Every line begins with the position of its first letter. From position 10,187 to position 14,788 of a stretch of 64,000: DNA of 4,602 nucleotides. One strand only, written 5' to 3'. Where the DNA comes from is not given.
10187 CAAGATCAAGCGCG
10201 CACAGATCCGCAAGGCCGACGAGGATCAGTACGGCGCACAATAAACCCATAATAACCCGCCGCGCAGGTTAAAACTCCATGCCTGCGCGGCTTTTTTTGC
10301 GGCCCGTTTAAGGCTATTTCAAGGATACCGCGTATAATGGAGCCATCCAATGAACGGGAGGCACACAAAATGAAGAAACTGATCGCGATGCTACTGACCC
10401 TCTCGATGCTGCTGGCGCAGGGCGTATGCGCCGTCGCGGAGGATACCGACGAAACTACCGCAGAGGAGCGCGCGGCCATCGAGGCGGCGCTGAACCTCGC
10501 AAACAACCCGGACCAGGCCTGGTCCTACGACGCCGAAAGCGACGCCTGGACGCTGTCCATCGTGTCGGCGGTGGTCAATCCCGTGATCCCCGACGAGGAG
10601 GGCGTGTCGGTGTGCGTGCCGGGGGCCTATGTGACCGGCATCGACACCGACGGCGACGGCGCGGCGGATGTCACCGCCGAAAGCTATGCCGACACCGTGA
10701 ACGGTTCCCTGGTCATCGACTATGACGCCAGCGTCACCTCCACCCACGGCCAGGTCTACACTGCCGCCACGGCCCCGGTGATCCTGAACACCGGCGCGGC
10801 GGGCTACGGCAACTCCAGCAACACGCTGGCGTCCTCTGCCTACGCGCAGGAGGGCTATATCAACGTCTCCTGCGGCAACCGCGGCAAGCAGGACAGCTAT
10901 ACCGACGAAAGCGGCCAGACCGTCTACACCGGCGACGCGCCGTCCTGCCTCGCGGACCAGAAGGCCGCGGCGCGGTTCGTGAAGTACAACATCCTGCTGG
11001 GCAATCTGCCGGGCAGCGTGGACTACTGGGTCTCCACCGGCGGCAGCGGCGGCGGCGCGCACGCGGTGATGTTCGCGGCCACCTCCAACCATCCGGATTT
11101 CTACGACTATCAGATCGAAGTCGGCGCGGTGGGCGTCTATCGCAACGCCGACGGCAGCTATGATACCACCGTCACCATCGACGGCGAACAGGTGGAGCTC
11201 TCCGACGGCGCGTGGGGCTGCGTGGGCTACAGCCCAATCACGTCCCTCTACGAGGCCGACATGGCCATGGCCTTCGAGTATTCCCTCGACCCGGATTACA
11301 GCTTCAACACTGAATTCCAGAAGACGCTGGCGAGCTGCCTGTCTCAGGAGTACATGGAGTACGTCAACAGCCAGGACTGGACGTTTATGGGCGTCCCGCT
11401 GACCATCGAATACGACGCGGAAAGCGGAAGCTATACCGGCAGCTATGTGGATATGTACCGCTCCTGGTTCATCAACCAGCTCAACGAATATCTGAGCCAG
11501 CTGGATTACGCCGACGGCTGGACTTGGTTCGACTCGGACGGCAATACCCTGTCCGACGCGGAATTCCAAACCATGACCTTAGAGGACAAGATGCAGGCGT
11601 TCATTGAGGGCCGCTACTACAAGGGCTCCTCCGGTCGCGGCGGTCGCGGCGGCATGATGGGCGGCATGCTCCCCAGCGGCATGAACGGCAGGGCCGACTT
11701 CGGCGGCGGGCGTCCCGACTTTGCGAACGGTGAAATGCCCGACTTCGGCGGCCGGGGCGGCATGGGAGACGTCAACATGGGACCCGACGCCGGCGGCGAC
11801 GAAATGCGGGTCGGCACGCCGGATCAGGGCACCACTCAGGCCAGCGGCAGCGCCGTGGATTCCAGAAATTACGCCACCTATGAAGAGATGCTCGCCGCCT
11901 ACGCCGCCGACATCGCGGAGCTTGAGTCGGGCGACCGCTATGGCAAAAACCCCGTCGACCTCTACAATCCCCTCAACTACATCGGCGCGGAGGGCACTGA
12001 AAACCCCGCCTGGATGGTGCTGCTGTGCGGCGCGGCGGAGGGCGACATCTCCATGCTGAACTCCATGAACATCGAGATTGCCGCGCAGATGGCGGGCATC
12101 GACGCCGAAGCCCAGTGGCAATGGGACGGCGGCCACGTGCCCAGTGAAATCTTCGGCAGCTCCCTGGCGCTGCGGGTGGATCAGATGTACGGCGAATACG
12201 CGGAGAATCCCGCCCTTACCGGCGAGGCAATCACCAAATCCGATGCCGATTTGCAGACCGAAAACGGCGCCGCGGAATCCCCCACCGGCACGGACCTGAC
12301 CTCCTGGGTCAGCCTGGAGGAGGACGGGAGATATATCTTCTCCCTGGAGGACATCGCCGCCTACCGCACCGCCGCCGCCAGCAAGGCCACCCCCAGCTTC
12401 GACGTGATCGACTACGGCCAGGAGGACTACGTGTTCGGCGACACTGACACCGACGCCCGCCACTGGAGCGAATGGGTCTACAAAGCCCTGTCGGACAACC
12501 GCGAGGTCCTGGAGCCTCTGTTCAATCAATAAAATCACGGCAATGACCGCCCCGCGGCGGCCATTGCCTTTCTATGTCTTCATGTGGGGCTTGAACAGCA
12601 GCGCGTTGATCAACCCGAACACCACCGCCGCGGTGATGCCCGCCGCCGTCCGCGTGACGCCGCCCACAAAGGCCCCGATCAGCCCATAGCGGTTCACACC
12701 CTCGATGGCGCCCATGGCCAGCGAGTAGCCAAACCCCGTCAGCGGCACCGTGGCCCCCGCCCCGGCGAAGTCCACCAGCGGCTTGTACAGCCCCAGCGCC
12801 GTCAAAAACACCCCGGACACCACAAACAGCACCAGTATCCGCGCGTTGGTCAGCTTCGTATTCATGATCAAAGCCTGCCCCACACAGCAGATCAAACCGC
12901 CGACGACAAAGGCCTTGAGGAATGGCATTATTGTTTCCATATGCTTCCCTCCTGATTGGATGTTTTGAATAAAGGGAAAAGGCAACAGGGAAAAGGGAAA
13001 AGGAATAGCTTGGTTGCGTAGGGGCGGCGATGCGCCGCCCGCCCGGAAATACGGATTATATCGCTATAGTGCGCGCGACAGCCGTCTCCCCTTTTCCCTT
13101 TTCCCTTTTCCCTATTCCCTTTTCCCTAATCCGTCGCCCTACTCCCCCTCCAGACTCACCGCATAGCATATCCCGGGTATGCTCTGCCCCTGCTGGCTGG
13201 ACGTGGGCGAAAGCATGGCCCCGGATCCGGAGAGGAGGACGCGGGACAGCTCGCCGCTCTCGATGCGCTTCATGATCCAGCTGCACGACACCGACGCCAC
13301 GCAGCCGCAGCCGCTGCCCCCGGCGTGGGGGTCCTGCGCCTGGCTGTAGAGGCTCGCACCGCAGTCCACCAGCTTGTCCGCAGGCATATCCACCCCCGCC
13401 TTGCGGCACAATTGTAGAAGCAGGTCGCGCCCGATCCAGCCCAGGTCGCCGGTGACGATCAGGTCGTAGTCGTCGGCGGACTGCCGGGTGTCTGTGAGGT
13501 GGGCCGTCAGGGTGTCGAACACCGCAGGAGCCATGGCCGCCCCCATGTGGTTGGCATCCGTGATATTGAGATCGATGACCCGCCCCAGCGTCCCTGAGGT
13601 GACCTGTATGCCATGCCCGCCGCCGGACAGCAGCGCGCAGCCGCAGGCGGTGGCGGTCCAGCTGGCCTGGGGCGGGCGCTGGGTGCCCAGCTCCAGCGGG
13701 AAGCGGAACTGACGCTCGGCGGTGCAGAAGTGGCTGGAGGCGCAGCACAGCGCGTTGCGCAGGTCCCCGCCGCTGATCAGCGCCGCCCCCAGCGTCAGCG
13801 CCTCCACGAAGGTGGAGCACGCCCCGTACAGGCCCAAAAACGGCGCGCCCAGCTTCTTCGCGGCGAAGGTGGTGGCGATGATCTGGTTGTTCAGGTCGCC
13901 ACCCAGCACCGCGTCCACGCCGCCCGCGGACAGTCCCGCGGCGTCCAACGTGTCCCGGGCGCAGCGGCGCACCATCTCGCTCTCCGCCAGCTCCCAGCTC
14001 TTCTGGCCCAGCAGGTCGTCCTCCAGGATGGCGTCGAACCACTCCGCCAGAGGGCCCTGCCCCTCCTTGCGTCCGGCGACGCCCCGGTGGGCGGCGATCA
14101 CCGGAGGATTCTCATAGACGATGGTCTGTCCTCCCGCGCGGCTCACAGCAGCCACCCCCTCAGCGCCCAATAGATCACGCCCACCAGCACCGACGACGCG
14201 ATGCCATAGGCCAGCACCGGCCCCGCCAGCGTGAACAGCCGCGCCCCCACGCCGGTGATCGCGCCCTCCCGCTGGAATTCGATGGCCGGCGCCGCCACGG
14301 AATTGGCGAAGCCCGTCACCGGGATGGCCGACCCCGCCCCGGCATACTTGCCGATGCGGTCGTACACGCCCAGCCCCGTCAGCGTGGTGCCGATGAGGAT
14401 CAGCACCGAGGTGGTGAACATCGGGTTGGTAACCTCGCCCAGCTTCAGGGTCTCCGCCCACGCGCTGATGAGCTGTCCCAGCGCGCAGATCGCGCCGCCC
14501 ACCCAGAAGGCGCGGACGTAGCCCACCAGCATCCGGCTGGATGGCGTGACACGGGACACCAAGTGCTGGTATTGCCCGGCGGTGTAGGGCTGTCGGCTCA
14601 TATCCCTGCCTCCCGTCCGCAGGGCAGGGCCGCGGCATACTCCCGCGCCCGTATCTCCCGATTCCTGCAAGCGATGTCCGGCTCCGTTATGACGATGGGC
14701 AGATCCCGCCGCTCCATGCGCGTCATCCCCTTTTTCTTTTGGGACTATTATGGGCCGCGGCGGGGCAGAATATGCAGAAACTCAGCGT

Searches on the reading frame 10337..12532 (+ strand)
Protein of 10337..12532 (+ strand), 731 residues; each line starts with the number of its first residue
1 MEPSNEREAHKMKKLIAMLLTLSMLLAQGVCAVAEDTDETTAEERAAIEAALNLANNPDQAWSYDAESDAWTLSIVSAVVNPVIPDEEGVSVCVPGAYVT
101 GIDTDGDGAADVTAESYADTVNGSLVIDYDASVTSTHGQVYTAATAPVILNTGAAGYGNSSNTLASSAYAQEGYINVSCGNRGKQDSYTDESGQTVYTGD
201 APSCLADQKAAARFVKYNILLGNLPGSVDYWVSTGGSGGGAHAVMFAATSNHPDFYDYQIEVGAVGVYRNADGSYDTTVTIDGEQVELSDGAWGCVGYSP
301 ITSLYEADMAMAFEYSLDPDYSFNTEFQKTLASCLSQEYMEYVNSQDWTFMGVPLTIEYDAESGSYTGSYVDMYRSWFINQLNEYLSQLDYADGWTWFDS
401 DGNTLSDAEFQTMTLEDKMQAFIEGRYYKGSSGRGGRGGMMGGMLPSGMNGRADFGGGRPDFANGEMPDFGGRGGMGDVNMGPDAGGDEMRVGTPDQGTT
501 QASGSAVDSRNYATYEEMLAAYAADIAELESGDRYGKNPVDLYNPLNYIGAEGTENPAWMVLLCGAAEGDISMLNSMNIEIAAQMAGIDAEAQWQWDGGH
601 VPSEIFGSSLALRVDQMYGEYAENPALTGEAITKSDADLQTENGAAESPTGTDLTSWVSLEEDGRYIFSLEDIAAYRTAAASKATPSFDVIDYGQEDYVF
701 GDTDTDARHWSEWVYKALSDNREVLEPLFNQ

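Call 61: search_protein_families(library=ncbifam, proteins=[window:10337-12532:+], max_evalue=0.00001)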
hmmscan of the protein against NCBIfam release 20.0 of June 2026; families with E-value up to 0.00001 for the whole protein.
window:10337-12532:+ (731 aa): 2 families
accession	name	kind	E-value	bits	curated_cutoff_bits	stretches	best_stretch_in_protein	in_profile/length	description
NF041555.1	tannase_A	equivalog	1.2e-35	123.2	550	1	16-465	4-381/619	subtype A tannase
NF041556.1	tannase_B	equivalog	4.6e-32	111.9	300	1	76-345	28-268/463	subtype B tannase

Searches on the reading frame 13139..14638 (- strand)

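Call 61: search_protein_families(library=ncbifam, proteins=[window:13139-14638:-], max_evalue=0.00001)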
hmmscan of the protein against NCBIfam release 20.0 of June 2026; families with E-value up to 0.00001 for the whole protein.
window:13139-14638:- (499 aa): 3 families
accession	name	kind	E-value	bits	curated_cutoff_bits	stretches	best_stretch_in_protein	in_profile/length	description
NF006160.0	PRK08304.1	subfamily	1.7e-128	428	402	1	167-497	4-334/337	stage V sporulation protein AD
TIGR02845.1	spore_V_AD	equivalog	4e-119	397.2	411.8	1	171-497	2-327/327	stage V sporulation protein AD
NF009069.0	PRK12404.1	subfamily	9.3e-115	383.1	442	1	168-497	3-332/338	stage V sporulation protein AD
